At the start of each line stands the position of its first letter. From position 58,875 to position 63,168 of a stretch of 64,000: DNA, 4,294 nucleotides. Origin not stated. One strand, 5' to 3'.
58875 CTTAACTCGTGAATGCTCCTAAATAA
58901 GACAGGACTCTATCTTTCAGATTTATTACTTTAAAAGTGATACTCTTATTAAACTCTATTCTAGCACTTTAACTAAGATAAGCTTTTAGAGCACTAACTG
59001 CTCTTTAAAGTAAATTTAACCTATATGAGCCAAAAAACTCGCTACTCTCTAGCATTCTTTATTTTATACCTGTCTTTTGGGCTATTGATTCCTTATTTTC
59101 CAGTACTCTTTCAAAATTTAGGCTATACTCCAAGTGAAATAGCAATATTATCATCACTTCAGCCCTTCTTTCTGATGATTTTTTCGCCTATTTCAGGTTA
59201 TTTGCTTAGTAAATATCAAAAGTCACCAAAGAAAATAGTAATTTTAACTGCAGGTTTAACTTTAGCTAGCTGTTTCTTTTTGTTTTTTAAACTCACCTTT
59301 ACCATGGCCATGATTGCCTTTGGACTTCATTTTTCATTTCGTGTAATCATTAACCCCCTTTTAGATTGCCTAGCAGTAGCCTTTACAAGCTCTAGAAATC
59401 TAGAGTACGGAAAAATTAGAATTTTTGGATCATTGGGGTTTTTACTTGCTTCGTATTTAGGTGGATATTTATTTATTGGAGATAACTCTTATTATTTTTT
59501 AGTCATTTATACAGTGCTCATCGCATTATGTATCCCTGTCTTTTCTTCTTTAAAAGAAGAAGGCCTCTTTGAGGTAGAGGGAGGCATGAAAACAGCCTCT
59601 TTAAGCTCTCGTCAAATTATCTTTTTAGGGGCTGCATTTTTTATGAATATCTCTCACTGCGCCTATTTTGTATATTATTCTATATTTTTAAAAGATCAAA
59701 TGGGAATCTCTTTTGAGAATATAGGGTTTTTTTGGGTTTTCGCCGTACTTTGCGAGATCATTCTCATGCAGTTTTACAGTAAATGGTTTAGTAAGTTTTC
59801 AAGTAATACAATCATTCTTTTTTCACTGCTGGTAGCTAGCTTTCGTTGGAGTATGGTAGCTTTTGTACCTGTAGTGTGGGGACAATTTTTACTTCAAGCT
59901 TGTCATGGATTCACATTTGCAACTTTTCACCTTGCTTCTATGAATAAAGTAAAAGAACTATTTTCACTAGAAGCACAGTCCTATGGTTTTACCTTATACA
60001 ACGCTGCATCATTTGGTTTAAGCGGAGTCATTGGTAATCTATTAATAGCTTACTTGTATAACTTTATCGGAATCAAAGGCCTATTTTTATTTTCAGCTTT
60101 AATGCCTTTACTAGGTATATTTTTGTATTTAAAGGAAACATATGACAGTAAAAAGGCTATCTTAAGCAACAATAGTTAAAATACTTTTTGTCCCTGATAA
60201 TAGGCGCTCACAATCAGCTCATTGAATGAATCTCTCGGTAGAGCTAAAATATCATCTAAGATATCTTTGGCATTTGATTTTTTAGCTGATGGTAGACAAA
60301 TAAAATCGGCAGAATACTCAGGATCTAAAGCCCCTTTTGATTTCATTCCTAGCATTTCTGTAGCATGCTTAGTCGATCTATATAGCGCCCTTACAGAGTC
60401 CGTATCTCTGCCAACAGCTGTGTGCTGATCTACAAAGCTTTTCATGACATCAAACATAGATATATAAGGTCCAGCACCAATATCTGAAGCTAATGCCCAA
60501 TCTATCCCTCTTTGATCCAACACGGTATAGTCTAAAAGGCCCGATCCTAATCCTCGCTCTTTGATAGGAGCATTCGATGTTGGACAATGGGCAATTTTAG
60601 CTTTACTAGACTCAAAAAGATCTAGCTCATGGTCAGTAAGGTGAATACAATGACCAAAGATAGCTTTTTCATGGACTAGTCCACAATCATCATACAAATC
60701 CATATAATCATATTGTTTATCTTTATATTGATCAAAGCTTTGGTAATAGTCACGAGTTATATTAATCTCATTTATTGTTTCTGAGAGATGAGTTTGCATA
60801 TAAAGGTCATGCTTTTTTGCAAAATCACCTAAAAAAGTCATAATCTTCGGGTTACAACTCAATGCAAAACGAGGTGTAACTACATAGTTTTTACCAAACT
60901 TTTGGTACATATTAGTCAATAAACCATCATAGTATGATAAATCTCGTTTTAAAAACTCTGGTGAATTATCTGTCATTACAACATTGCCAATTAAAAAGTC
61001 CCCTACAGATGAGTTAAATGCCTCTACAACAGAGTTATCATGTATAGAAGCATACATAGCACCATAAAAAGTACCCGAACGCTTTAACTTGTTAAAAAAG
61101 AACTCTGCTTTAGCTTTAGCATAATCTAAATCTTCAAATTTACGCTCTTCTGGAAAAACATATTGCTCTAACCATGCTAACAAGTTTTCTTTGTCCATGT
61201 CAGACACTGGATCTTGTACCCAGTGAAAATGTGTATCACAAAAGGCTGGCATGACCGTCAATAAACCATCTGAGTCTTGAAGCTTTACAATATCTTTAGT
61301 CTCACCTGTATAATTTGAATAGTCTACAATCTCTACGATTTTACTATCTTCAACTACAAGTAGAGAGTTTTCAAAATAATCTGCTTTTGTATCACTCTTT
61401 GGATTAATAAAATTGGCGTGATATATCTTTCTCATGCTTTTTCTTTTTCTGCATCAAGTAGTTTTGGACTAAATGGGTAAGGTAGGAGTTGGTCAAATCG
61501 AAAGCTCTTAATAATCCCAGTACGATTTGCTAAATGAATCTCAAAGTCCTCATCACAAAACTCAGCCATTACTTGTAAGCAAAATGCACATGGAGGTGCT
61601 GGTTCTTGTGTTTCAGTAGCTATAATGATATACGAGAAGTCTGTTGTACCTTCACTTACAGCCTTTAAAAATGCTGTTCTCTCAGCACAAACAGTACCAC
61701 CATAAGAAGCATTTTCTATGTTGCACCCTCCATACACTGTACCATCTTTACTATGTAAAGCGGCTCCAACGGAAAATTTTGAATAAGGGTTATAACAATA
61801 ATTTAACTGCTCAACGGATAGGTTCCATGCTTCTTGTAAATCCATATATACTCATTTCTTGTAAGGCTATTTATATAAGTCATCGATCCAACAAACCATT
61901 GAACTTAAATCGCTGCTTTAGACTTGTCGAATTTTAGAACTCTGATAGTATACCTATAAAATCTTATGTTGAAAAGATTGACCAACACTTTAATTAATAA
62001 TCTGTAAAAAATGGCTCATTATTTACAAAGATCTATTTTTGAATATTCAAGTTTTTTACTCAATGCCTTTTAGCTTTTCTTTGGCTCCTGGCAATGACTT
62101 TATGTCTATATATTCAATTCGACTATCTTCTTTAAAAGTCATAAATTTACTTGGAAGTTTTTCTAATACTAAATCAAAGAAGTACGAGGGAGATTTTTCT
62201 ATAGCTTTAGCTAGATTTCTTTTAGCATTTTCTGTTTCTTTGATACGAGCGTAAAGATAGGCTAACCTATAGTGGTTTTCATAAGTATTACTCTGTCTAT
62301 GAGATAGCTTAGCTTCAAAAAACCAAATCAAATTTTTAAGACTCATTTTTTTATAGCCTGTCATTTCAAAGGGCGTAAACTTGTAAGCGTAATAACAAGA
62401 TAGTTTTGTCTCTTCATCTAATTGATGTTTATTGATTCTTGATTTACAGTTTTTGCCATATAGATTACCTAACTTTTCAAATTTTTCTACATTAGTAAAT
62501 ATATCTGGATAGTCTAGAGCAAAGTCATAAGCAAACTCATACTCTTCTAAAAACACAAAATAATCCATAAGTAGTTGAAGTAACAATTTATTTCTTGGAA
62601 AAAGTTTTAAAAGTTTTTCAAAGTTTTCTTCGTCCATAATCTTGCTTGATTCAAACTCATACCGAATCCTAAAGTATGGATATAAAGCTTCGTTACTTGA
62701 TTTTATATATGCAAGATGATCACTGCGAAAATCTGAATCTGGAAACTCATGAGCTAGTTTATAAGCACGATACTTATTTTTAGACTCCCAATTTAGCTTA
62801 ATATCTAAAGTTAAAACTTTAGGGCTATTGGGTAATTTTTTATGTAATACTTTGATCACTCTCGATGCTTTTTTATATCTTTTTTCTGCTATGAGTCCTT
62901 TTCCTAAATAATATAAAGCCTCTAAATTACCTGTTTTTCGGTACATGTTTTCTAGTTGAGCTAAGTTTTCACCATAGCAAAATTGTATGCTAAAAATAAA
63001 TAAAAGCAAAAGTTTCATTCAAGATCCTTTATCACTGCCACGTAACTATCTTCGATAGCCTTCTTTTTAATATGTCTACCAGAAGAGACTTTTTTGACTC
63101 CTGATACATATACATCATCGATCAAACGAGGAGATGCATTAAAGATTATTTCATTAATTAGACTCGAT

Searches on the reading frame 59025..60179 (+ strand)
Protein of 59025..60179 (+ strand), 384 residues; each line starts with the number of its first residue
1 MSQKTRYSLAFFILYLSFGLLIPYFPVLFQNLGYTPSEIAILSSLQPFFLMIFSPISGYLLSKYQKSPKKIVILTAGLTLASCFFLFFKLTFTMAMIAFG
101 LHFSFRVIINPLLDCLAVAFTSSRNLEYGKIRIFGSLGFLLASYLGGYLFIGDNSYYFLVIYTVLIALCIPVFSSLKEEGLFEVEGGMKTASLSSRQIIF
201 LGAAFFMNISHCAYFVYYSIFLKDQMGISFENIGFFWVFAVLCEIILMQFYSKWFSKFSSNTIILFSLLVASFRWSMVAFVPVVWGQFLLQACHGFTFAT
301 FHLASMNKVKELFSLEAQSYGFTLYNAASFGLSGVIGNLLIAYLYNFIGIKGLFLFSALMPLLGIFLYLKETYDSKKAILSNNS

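Call 3: search_protein_families(library=pfam, proteins=[window:59025-60179:+], max_evalue=1)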
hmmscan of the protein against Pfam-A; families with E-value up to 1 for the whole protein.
window:59025-60179:+ (384 aa): 4 families
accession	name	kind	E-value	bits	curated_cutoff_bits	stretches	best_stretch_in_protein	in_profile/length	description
PF12832.13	MFS_1_like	-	3.2e-46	158.5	25.2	1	5-355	2-372/373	MFS_1 like family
PF07690.21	MFS_1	-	3.4e-25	89.1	33.4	2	8-300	2-314/347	Major Facilitator Superfamily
PF01306.25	LacY_symp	-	2.2e-08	33.8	24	1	6-170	11-183/413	LacY proton/sugar symporter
PF03825.22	Nuc_H_symport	-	0.011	15.2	25.9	1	1-359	1-376/400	Nucleoside H+ symporter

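Call 4: search_protein_families(library=ncbifam, proteins=[window:59025-60179:+], max_evalue=1)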
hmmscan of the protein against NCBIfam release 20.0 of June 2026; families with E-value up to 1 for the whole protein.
window:59025-60179:+ (384 aa): 8 families
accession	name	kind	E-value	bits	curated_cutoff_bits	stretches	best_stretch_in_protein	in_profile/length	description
NF008346.0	PRK11128.1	equivalog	3e-39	135.2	259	1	7-372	9-379/383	3-phenylpropionate MFS transporter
TIGR00902.1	2A0127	subfamily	2.1e-30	106.1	698.9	1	7-370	9-377/388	3-phenylpropionate MFS transporter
NF037955.1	mfs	subfamily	2.9e-28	98.9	100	1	8-364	3-361/366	MFS transporter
TIGR00899.1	2A0120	subfamily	6.3e-11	42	522.3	1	8-369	3-371/375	sugar efflux transporter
TIGR00882.1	2A0105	subfamily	6.4e-10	38.5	220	1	7-168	7-175/396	oligosaccharide MFS transporter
NF007077.0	PRK09528.1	subfamily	2.8e-08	32.7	429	1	7-173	16-189/421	galactoside permease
NF012187.0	tet_MFS_E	exception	6.7e-06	25.4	820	1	230-366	40-173/405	tetracycline efflux MFS transporter Tet(E)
TIGR00893.1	2A0114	subfamily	0.0025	16.8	395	1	193-369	212-396/399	D-galactonate transporter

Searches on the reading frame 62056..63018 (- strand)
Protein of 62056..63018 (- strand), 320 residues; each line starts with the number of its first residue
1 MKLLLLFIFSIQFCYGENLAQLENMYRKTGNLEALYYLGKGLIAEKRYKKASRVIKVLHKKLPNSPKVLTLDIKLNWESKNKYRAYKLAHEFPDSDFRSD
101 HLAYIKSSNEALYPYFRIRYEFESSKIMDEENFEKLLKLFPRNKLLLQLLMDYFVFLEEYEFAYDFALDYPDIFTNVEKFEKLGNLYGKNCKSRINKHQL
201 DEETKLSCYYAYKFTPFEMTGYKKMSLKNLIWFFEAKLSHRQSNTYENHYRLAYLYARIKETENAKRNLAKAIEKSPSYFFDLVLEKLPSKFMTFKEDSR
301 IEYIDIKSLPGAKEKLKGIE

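Call 71: search_protein_families(library=pfam, proteins=[window:62056-63018:-], max_evalue=0.01)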
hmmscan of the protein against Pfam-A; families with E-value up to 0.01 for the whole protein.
window:62056-63018:- (320 aa): 4 families
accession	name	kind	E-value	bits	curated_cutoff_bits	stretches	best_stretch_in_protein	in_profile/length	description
PF13428.12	TPR_14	-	3.8e-07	30.6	23.5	0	33-70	2-39/44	Tetratricopeptide repeat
PF07719.23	TPR_2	-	4.4e-06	26.8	27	0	247-278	2-33/34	Tetratricopeptide repeat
PF13174.12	TPR_6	-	2.9e-05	24.9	26.3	0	250-277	4-31/33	Tetratricopeptide repeat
PF14559.12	TPR_19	-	0.00055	20.7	25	0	23-71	15-64/68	Tetratricopeptide repeat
